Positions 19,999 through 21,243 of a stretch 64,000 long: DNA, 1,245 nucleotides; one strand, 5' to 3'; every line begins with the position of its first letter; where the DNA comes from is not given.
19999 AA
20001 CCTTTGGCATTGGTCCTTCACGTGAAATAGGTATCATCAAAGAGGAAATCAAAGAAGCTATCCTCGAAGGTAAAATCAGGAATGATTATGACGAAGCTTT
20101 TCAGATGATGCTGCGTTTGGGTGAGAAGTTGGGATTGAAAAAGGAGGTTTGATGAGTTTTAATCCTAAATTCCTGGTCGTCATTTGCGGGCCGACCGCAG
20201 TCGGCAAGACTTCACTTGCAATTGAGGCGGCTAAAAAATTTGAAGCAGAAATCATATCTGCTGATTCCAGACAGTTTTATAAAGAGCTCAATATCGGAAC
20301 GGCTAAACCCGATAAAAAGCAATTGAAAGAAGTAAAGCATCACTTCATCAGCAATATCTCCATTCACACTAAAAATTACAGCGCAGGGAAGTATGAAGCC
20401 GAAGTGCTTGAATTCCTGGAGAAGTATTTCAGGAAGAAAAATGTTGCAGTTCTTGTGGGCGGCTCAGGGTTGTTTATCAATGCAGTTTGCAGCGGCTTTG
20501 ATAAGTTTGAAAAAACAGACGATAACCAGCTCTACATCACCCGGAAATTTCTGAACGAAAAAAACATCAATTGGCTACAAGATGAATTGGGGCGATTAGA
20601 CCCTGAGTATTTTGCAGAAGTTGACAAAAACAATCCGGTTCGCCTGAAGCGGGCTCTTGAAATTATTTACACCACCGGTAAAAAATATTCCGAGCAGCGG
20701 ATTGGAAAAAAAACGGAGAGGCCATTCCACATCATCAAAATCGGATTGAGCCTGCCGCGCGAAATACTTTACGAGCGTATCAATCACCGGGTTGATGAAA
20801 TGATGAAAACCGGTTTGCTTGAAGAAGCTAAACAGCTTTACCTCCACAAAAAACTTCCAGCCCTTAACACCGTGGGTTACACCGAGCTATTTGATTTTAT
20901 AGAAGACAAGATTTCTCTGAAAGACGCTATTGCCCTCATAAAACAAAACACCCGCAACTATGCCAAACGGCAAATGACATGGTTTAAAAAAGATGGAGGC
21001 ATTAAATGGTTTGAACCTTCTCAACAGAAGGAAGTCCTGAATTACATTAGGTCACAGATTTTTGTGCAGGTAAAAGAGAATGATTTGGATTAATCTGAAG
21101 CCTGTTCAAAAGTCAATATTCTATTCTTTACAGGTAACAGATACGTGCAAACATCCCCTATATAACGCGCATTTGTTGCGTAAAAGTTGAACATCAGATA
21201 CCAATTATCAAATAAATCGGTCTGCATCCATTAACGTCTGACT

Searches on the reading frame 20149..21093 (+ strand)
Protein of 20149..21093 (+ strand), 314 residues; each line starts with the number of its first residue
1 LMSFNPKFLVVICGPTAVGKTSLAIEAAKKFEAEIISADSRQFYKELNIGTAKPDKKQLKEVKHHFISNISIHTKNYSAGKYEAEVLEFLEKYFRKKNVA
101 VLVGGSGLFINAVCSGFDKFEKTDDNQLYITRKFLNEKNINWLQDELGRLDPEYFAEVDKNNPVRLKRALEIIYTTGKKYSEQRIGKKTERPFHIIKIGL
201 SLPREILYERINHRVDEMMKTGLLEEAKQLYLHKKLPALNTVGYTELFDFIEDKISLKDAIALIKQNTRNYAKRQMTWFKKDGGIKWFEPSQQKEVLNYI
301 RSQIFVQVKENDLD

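Call 14: search_protein_families(library=pfam, proteins=[window:20149-21093:+], max_evalue=0.01)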
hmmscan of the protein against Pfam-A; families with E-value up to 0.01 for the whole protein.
window:20149-21093:+ (314 aa): 5 families
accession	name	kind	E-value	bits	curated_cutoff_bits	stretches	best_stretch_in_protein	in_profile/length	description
PF01715.23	IPPT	-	8.3e-75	252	23.6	1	42-282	1-243/243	IPP transferase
PF01745.22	IPT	-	6.1e-15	55.7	20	1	10-113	4-106/233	Isopentenyl transferase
PF13238.12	AAA_18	-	5.9e-05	24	29.4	0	10-51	1-39/128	AAA domain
PF13671.12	AAA_33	-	0.00074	20.3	27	1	9-57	1-46/143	AAA domain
PF01637.24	ATPase_2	-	0.0053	17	33.2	0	3-102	16-115/225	ATPase domain predominantly from Archaea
